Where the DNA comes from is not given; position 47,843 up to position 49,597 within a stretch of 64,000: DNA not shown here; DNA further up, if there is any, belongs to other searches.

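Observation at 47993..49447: Candidate non-canonical urate hydroxylase: two-Rossmann FAD/NAD(P) oxidoreductase in place of uricase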

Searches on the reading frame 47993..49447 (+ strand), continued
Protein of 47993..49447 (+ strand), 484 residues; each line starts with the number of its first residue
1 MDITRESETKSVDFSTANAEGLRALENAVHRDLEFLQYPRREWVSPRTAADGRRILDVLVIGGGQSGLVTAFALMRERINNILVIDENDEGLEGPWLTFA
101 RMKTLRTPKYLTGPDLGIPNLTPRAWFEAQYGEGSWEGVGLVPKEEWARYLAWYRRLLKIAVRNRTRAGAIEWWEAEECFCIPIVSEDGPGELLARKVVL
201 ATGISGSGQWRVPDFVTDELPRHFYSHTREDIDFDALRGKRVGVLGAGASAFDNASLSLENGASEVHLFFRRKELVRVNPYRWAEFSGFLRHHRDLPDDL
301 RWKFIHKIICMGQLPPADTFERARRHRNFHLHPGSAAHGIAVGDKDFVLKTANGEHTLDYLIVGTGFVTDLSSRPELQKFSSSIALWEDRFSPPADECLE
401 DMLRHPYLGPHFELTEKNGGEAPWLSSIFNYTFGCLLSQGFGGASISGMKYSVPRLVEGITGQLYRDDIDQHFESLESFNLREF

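Call 72: find_homologous_proteins(query=P0122)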
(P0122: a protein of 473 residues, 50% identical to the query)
Query P0122 (473 aa): 2483 proteins with E <= 0.001 among 8000 candidates; the best 120 are listed.
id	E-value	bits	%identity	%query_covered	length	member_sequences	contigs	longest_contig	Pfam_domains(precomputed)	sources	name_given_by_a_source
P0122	0.0e+0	1108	100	100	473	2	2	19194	PF01266.31,PF13434.13,PF07992.21,PF13738.13,PF13454.13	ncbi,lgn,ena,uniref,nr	uniref:Predicted flavoprotein CzcO associated with the cation diffusion facilitator CzcD n=1 Tax=Can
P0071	2.2e-171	589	55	100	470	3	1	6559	PF01266.31,PF13434.13,PF07992.21,PF13738.13,PF13454.13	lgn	-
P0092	4.0e-171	588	55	100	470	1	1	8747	PF01266.31,PF13434.13,PF07992.21,PF13738.13,PF13454.13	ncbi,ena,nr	ncbi:MAG TPA: NAD(P)/FAD-dependent oxidoreductase [Candidatus Nanopelagicales bacterium]|nr:NAD(P)/F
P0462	6.0e-171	587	57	98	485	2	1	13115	PF01266.31,PF13434.13,PF07992.21,PF13738.13,PF13454.13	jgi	jgi:cation diffusion facilitator CzcD-associated flavoprotein CzcO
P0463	1.6e-166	573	55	100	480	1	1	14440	PF13434.13,PF07992.21,PF13738.13,PF13454.13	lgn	-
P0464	3.1e-166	572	55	99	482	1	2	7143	PF01266.31,PF13434.13,PF07992.21,PF13738.13,PF13454.13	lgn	-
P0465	5.3e-166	571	55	100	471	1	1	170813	PF01266.31,PF13434.13,PF07992.21,PF13738.13,PF13454.13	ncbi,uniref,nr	ncbi:FAD/NAD(P)-binding protein [Chondromyces apiculatus]|uniref:Oxidoreductase n=1 Tax=Chondromyces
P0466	3.7e-165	568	55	99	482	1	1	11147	PF13434.13,PF07992.21,PF13738.13,PF13454.13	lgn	-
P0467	3.0e-163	562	54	100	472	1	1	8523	PF13434.13,PF07992.21,PF13738.13,PF13454.13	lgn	-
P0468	4.3e-162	558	53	100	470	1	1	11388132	PF01266.31,PF13434.13,PF07992.21,PF13738.13,PF13454.13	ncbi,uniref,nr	ncbi:NAD(P)-binding domain-containing protein [Chondromyces crocatus]|uniref:FAD-dependent oxidoredu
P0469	3.2e-161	555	53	98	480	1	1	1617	PF01266.31,PF13434.13,PF07992.21,PF13738.13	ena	-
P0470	9.0e-161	554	54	98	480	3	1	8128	PF01266.31,PF13434.13,PF07992.21,PF13738.13,PF13454.13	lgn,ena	-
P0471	1.4e-160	553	52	99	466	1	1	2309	PF13434.13,PF00890.31,PF07992.21,PF13738.13,PF13454.13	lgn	-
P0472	1.5e-160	553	53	98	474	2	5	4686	PF01266.31,PF13434.13,PF07992.21,PF13738.13,PF13454.13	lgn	-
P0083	8.5e-160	551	50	100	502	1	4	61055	PF01266.31,PF13434.13,PF07992.21,PF13738.13,PF13454.13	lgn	-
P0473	1.9e-159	549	53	98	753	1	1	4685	PF02625.22,PF01266.31,PF13434.13,PF13241.13,PF13478.13,PF02254.25,PF07992.21,PF13738.13,PF13454.13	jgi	jgi:xanthine/CO dehydrogenase XdhC/CoxF family maturation factor/cation diffusion facilitator CzcD-a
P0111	2.8e-159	549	52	99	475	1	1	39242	PF01266.31,PF13434.13,PF00890.31,PF07992.21,PF13738.13,PF13454.13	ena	-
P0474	8.4e-159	547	52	100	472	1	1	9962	PF01266.31,PF13434.13,PF07992.21,PF13738.13,PF13454.13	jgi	jgi:cation diffusion facilitator CzcD-associated flavoprotein CzcO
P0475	1.0e-158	547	53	99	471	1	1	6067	PF13434.13,PF07992.21,PF13738.13,PF13454.13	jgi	jgi:cation diffusion facilitator CzcD-associated flavoprotein CzcO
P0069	1.3e-158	547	52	100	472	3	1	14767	PF13434.13,PF00890.31,PF07992.21,PF13738.13,PF13454.13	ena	-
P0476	1.4e-158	547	53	98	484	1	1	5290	PF13434.13,PF07992.21,PF13738.13,PF13454.13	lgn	-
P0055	1.5e-158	546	54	99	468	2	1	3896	PF01266.31,PF13434.13,PF07992.21,PF13738.13,PF13454.13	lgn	-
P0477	1.6e-158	546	53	98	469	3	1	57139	PF01266.31,PF13434.13,PF07992.21,PF13738.13,PF13454.13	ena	-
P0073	2.7e-158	546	51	98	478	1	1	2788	PF01266.31,PF13434.13,PF07992.21,PF13738.13,PF13454.13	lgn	-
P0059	3.0e-158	545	50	99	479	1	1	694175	PF01266.31,PF13434.13,PF07992.21,PF13738.13,PF13454.13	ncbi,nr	ncbi:MAG: NAD(P)/FAD-dependent oxidoreductase [Candidatus Obscuribacterales bacterium]|nr:NAD(P)/FAD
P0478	4.9e-158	545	52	100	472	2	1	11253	PF01266.31,PF13434.13,PF00890.31,PF07992.21,PF13738.13,PF03486.21,PF13454.13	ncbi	-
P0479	9.2e-158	544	54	98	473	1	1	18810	PF01266.31,PF13434.13,PF07992.21,PF13738.13,PF13454.13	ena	-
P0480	1.3e-157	543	55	98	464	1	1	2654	PF01266.31,PF13434.13,PF07992.21,PF13738.13,PF13454.13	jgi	jgi:cation diffusion facilitator CzcD-associated flavoprotein CzcO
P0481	2.0e-157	543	53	99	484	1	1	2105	PF13434.13,PF07992.21,PF13738.13,PF13454.13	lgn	-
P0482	2.1e-157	543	53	98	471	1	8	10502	PF01266.31,PF13434.13,PF00890.31,PF07992.21,PF13738.13,PF03486.21,PF13454.13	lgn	-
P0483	4.0e-157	542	53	98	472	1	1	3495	PF01266.31,PF13434.13,PF00890.31,PF07992.21,PF13738.13,PF03486.21,PF13454.13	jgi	jgi:FAD-dependent urate hydroxylase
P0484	7.6e-157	541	53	98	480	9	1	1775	PF01266.31,PF13434.13,PF07992.21,PF13738.13,PF13454.13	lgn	-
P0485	9.1e-157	541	52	99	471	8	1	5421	PF13434.13,PF07992.21,PF13738.13,PF13454.13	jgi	-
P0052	9.8e-157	540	53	99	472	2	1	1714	PF01266.31,PF13434.13,PF13450.13,PF00890.31,PF07992.21,PF13738.13,PF03486.21,PF13454.13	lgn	-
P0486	1.6e-156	540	53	98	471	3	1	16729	PF13434.13,PF07992.21,PF13738.13,PF13454.13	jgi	jgi:cation diffusion facilitator CzcD-associated flavoprotein CzcO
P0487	1.7e-156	540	50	98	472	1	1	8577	PF13434.13,PF07992.21,PF13738.13,PF13454.13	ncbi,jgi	-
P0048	1.9e-156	539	52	100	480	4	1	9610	PF13434.13,PF07992.21,PF13738.13,PF13454.13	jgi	jgi:cation diffusion facilitator CzcD-associated flavoprotein CzcO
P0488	2.4e-156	539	52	98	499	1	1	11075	PF01266.31,PF13434.13,PF00890.31,PF07992.21,PF13738.13,PF03486.21,PF13454.13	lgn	-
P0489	2.7e-156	539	52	100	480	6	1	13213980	PF13434.13,PF07992.21,PF13738.13,PF13454.13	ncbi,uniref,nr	ncbi:NAD(P)/FAD-dependent oxidoreductase [Archangium violaceum]|uniref:FAD/NAD(P)-binding protein n=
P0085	2.8e-156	539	52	98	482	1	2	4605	PF13434.13,PF07992.21,PF13738.13,PF13454.13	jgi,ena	-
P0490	2.9e-156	539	53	98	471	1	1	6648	PF01266.31,PF13434.13,PF07992.21,PF13738.13,PF03486.21,PF13454.13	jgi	-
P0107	3.2e-156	539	52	98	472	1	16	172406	PF01946.24,PF01266.31,PF13434.13,PF00890.31,PF07992.21,PF13738.13,PF03486.21,PF13454.13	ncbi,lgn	ncbi:MAG: NAD(P)/FAD-dependent oxidoreductase [Myxococcales bacterium]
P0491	3.7e-156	539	52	98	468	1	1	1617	PF13434.13,PF07992.21,PF13738.13,PF13454.13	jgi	jgi:FAD-dependent urate hydroxylase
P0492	4.9e-156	538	53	98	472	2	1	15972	PF01266.31,PF13434.13,PF07992.21,PF13738.13,PF03486.21,PF13454.13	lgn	-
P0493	5.4e-156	538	51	100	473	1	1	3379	PF01266.31,PF13434.13,PF07992.21,PF13738.13,PF13454.13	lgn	-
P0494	7.2e-156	538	52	100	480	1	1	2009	PF13434.13,PF07992.21,PF13738.13,PF13454.13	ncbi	-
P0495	7.4e-156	538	52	98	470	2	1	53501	PF01266.31,PF13434.13,PF07992.21,PF13738.13,PF13454.13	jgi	jgi:cation diffusion facilitator CzcD-associated flavoprotein CzcO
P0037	9.2e-156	537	52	99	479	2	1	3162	PF01266.31,PF13434.13,PF07992.21,PF13738.13,PF13454.13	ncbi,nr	ncbi:MAG TPA: NAD(P)/FAD-dependent oxidoreductase [Myxococcaceae bacterium]|nr:NAD(P)/FAD-dependent 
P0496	9.9e-156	537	53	98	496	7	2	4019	PF13434.13,PF07992.21,PF13738.13,PF13454.13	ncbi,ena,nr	ncbi:MAG TPA: NAD(P)/FAD-dependent oxidoreductase [Polyangiaceae bacterium LLY-WYZ-15_(1-7)]|nr:NAD(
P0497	1.1e-155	537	53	98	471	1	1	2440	PF01266.31,PF13434.13,PF00890.31,PF07992.21,PF13738.13,PF03486.21,PF13454.13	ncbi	-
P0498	1.1e-155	537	53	100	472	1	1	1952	PF01266.31,PF13434.13,PF00890.31,PF07992.21,PF13738.13,PF03486.21,PF13454.13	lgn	-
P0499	1.1e-155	537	55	98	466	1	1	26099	PF01266.31,PF13434.13,PF07992.21,PF13738.13,PF13454.13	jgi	jgi:cation diffusion facilitator CzcD-associated flavoprotein CzcO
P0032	1.1e-155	537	52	97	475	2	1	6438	PF01266.31,PF13434.13,PF07992.21,PF13738.13,PF13454.13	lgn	-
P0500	1.2e-155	537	53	100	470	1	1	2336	PF01266.31,PF13434.13,PF07992.21,PF13738.13,PF03486.21,PF13454.13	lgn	-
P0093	1.4e-155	537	52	100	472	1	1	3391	PF01946.24,PF01266.31,PF13434.13,PF00890.31,PF07992.21,PF13738.13,PF03486.21,PF13454.13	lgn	-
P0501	1.7e-155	536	52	100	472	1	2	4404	PF01266.31,PF13434.13,PF07992.21,PF13738.13,PF13454.13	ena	-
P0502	1.8e-155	536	51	98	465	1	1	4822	PF13434.13,PF07992.21,PF13738.13,PF13454.13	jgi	jgi:FAD-dependent urate hydroxylase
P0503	2.1e-155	536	51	100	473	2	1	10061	PF13434.13,PF07992.21,PF13738.13,PF13454.13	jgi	jgi:cation diffusion facilitator CzcD-associated flavoprotein CzcO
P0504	2.1e-155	536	53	99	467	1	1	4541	PF01266.31,PF13434.13,PF07992.21,PF13738.13,PF13454.13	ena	-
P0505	2.2e-155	536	52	98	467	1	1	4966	PF13434.13,PF07992.21,PF13738.13,PF13454.13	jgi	jgi:cation diffusion facilitator CzcD-associated flavoprotein CzcO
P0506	3.1e-155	535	53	98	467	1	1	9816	PF01266.31,PF13434.13,PF07992.21,PF13738.13,PF13454.13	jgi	jgi:cation diffusion facilitator CzcD-associated flavoprotein CzcO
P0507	3.5e-155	535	51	98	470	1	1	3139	PF01266.31,PF13434.13,PF07992.21,PF13738.13,PF13454.13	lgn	-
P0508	4.0e-155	535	52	95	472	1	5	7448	PF13434.13,PF07992.21,PF13738.13,PF13454.13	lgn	-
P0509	6.1e-155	535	52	98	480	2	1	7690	PF01266.31,PF13434.13,PF07992.21,PF13738.13,PF13454.13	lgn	-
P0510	7.4e-155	534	52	98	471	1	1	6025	PF01266.31,PF13434.13,PF07992.21,PF13738.13,PF03486.21,PF13454.13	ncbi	-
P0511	8.8e-155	534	53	98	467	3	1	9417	PF13434.13,PF07992.21,PF13738.13,PF13454.13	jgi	jgi:cation diffusion facilitator CzcD-associated flavoprotein CzcO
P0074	1.0e-154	534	52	98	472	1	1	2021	PF01266.31,PF13434.13,PF07992.21,PF13738.13,PF03486.21,PF13454.13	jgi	jgi:cation diffusion facilitator CzcD-associated flavoprotein CzcO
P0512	1.2e-154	534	53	98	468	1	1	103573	PF01266.31,PF13434.13,PF07992.21,PF13738.13,PF13454.13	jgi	jgi:FAD-dependent urate hydroxylase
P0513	1.3e-154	533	52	98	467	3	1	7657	PF13434.13,PF07992.21,PF13738.13,PF13454.13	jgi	jgi:cation diffusion facilitator CzcD-associated flavoprotein CzcO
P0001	1.4e-154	533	50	99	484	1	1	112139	PF01266.31,PF13434.13,PF07992.21,PF13738.13,PF13454.13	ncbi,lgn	-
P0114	1.5e-154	533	53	98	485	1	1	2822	PF01266.31,PF13434.13,PF00890.31,PF07992.21,PF13738.13,PF03486.21,PF13454.13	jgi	jgi:FAD-dependent urate hydroxylase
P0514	1.8e-154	533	53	99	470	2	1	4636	PF01266.31,PF13434.13,PF00890.31,PF07992.21,PF13738.13,PF13454.13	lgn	-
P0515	1.9e-154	533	51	99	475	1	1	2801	PF01266.31,PF13434.13,PF07992.21,PF13738.13,PF13454.13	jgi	jgi:FAD-dependent urate hydroxylase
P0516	2.0e-154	533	52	98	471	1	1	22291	PF01266.31,PF13434.13,PF00890.31,PF07992.21,PF13738.13,PF03486.21,PF13454.13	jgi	jgi:cation diffusion facilitator CzcD-associated flavoprotein CzcO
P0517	2.3e-154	533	52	99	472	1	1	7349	PF01266.31,PF13434.13,PF00890.31,PF07992.21,PF13738.13,PF03486.21,PF13454.13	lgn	-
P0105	2.4e-154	533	52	100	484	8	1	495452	PF13434.13,PF07992.21,PF13738.13,PF13454.13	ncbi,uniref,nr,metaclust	ncbi:hypothetical protein D187_001065 [Cystobacter fuscus DSM 2262]|uniref:FAD-dependent urate hydro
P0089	2.8e-154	532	50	98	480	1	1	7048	PF01266.31,PF13434.13,PF07992.21,PF13738.13,PF13454.13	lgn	-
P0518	2.8e-154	532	53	98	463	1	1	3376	PF01266.31,PF13434.13,PF07992.21,PF13738.13,PF13454.13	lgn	-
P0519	3.2e-154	532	52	99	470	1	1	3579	PF01266.31,PF13434.13,PF07992.21,PF13738.13,PF13454.13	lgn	-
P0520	3.2e-154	532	52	99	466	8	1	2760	PF13434.13,PF07992.21,PF13738.13,PF13454.13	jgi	jgi:FAD-dependent urate hydroxylase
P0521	3.5e-154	532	52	99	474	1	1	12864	PF01266.31,PF13434.13,PF07992.21,PF13738.13,PF03486.21,PF13454.13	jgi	jgi:cation diffusion facilitator CzcD-associated flavoprotein CzcO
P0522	4.2e-154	532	53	99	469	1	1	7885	PF01266.31,PF13434.13,PF07992.21,PF13738.13,PF13454.13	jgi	jgi:cation diffusion facilitator CzcD-associated flavoprotein CzcO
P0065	4.3e-154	532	52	98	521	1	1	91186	PF01266.31,PF13434.13,PF00890.31,PF07992.21,PF13738.13,PF13454.13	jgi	jgi:cation diffusion facilitator CzcD-associated flavoprotein CzcO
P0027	4.4e-154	532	50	99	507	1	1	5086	PF13434.13,PF07992.21,PF13738.13,PF13454.13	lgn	-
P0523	4.5e-154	532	52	97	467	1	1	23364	PF01266.31,PF13434.13,PF07992.21,PF13738.13,PF13454.13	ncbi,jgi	-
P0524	4.8e-154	532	51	99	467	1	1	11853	PF13434.13,PF07992.21,PF13738.13,PF13454.13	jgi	jgi:FAD-dependent urate hydroxylase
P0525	5.0e-154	532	51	98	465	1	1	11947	PF01266.31,PF13434.13,PF07992.21,PF13738.13,PF13454.13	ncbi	ncbi:MAG TPA: NAD(P)/FAD-dependent oxidoreductase [Polyangiales bacterium]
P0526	5.2e-154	531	53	97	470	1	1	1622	PF01266.31,PF13434.13,PF07992.21,PF13738.13,PF13454.13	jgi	jgi:cation diffusion facilitator CzcD-associated flavoprotein CzcO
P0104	6.9e-154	531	52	100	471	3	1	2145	PF01266.31,PF13434.13,PF07992.21,PF13738.13,PF13454.13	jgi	-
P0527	7.9e-154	531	53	99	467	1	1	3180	PF01266.31,PF13434.13,PF07992.21,PF13738.13,PF13454.13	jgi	jgi:cation diffusion facilitator CzcD-associated flavoprotein CzcO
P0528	8.2e-154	531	52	98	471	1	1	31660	PF01266.31,PF13434.13,PF07992.21,PF13738.13,PF03486.21,PF13454.13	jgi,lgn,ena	jgi:cation diffusion facilitator CzcD-associated flavoprotein CzcO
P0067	8.2e-154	531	51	99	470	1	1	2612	PF01266.31,PF13434.13,PF07992.21,PF13738.13,PF13454.13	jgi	jgi:cation diffusion facilitator CzcD-associated flavoprotein CzcO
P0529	1.0e-153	530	52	98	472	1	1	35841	PF01266.31,PF13434.13,PF07992.21,PF13738.13,PF13454.13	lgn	-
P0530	1.1e-153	530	52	99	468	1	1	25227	PF01266.31,PF13434.13,PF07992.21,PF13738.13,PF03486.21,PF13454.13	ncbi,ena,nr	ncbi:MAG TPA: NAD(P)/FAD-dependent oxidoreductase [Polyangiaceae bacterium]|nr:NAD(P)/FAD-dependent 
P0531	1.2e-153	530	52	98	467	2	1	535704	PF13434.13,PF07992.21,PF13738.13,PF13454.13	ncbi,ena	-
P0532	1.2e-153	530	51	100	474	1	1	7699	PF13434.13,PF07992.21,PF13738.13,PF13454.13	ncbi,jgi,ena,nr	ncbi:MAG TPA: NAD(P)/FAD-dependent oxidoreductase [Polyangiaceae bacterium]|nr:NAD(P)/FAD-dependent 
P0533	1.3e-153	530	52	98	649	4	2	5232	PF13434.13,PF13450.13,PF13478.13,PF02254.25,PF07992.21,PF13738.13,PF13454.13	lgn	-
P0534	1.4e-153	530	52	100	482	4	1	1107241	PF13434.13,PF07992.21,PF13738.13,PF13454.13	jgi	jgi:cation diffusion facilitator CzcD-associated flavoprotein CzcO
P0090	1.6e-153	530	52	99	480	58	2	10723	PF13434.13,PF07992.21,PF13738.13,PF13454.13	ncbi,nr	ncbi:NAD(P)/FAD-dependent oxidoreductase [Corallococcus exercitus]|nr:NAD(P)/FAD-dependent oxidoredu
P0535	2.0e-153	530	52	98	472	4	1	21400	PF01266.31,PF13434.13,PF13450.13,PF00890.31,PF07992.21,PF13738.13,PF03486.21,PF13454.13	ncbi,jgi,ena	jgi:cation diffusion facilitator CzcD-associated flavoprotein CzcO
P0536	2.0e-153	530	52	98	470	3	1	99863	PF01266.31,PF13434.13,PF07992.21,PF13738.13,PF13454.13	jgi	jgi:cation diffusion facilitator CzcD-associated flavoprotein CzcO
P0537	2.4e-153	529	52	99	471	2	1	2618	PF01266.31,PF13434.13,PF07992.21,PF13738.13,PF03486.21,PF13454.13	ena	-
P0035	2.5e-153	529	51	98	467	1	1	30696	PF13434.13,PF00890.31,PF07992.21,PF13738.13,PF13454.13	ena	-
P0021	2.7e-153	529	51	99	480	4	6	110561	PF13434.13,PF07992.21,PF13738.13,PF13454.13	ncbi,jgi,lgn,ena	jgi:cation diffusion facilitator CzcD-associated flavoprotein CzcO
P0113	2.7e-153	529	51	98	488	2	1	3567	PF13434.13,PF07992.21,PF13738.13,PF13454.13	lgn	-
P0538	2.7e-153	529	51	100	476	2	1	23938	PF01266.31,PF13434.13,PF07992.21,PF13738.13,PF13454.13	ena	-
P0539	2.8e-153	529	50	99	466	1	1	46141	PF13434.13,PF07992.21,PF13738.13,PF13454.13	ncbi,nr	ncbi:MAG: NAD(P)/FAD-dependent oxidoreductase [Proteobacteria bacterium]|nr:NAD(P)/FAD-dependent oxi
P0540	2.9e-153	529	52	98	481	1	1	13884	PF13434.13,PF07992.21,PF13738.13,PF13454.13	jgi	jgi:cation diffusion facilitator CzcD-associated flavoprotein CzcO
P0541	3.0e-153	529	53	99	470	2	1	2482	PF13434.13,PF07992.21,PF13738.13,PF13454.13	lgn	-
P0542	3.4e-153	529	52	99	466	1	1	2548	PF13434.13,PF07992.21,PF13738.13,PF13454.13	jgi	jgi:FAD-dependent urate hydroxylase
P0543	3.6e-153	529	52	99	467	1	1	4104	PF13434.13,PF07992.21,PF13738.13,PF13454.13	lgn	-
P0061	3.7e-153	529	51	100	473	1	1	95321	PF01266.31,PF13434.13,PF07992.21,PF13738.13,PF13454.13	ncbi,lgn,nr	ncbi:MAG: FAD-dependent oxidoreductase [Myxococcales bacterium]|nr:MAG: FAD-dependent oxidoreductase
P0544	4.1e-153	529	52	100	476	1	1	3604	PF01266.31,PF13434.13,PF07992.21,PF13738.13,PF03486.21,PF13454.13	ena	-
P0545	4.1e-153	528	52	99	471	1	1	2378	PF01266.31,PF13434.13,PF00890.31,PF07992.21,PF13738.13,PF03486.21,PF13454.13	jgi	jgi:cation diffusion facilitator CzcD-associated flavoprotein CzcO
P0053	4.4e-153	528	51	100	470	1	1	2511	PF01266.31,PF13434.13,PF07992.21,PF13738.13,PF13454.13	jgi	jgi:cation diffusion facilitator CzcD-associated flavoprotein CzcO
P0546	4.8e-153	528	51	98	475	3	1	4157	PF01266.31,PF13434.13,PF07992.21,PF13738.13,PF13454.13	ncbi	-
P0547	5.2e-153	528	51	95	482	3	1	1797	PF01266.31,PF13434.13,PF07992.21,PF13738.13,PF13454.13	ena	-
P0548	5.2e-153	528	52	98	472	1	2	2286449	PF01266.31,PF13434.13,PF07992.21,PF13738.13,PF03486.21,PF13454.13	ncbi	ncbi:MAG: NAD(P)/FAD-dependent oxidoreductase [Pseudomonadota bacterium]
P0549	5.5e-153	528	52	100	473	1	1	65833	PF01946.24,PF01266.31,PF13434.13,PF00890.31,PF07992.21,PF13738.13,PF03486.21,PF13454.13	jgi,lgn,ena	-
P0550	5.6e-153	528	51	99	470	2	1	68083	PF01266.31,PF13434.13,PF07992.21,PF13738.13,PF03486.21,PF13454.13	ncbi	-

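Call 75: search_protein_families(library=pfam, proteins=[L068:7993-8847:+, L048:14634-16004:+, L041:12724-13761:+, L065:11699-13072:+, L071:17160-18095:+, L024:2979-4064:-, L072:8609-9817:-, L066:8834-9790:+, L001:8461-9831:+, L020:15920-17119:+], max_evalue=0.00001)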
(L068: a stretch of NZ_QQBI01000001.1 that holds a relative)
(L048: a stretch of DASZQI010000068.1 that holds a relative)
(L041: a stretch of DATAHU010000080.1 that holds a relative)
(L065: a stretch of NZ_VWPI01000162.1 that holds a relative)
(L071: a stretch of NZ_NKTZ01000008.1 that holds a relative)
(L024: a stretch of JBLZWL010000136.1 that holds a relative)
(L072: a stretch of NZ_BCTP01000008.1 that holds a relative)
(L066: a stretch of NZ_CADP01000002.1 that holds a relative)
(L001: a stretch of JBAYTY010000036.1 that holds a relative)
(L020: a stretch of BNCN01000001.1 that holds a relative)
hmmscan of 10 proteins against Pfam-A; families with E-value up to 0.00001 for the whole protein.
L068:7993-8847:+ (284 aa): 2 families
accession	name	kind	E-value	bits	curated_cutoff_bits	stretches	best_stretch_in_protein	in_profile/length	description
PF13478.12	XdhC_C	-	1.1e-26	94.2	29.7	1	121-263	1-125/125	XdhC Rossmann domain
PF02625.21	XdhC_CoxI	-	2.3e-15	56.7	24.3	1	12-72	1-62/68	XdhC and CoxI family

L048:14634-16004:+ (456 aa): 1 family
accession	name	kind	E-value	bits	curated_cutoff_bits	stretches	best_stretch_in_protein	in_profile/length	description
PF22484.2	DUF6986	-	2.9e-175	583.4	27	1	14-441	1-407/408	Domain of unknown function (DUF6986)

L041:12724-13761:+ (345 aa): 1 family
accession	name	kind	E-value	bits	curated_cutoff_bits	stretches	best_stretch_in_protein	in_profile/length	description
PF03561.21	Allantoicase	-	5.6e-94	312.5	27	2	19-168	1-154/155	Allantoicase repeat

L065:11699-13072:+ (457 aa): 1 family
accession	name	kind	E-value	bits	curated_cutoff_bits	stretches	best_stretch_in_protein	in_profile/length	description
PF01425.27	Amidase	-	8.6e-92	308.9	27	1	28-430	2-444/445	Amidase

L071:17160-18095:+ (311 aa): 1 family
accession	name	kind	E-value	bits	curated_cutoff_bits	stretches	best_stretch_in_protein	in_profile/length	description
PF01522.26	Polysacc_deac_1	-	6.8e-10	39.4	23.1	1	85-173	13-101/124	Polysaccharide deacetylase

L024:2979-4064:- (361 aa): 1 family
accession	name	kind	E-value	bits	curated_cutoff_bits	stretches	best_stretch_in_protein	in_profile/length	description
PF01636.29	APH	-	6.2e-49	167.4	23.2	1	44-285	1-233/239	Phosphotransferase enzyme family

L072:8609-9817:- (402 aa): 0 families

L066:8834-9790:+ (318 aa): 2 families
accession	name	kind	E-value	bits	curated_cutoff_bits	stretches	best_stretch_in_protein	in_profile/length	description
PF03466.25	LysR_substrate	-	2.8e-38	131.9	28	1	100-303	2-205/209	LysR substrate binding domain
PF00126.33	HTH_1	-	8.1e-19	67.8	26.6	1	19-74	4-59/60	Bacterial regulatory helix-turn-helix protein, lysR family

L001:8461-9831:+ (456 aa): 0 families

L020:15920-17119:+ (399 aa): 0 families
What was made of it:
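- No alternative urate oxidase recurs in the neighbourhoods (call 75).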
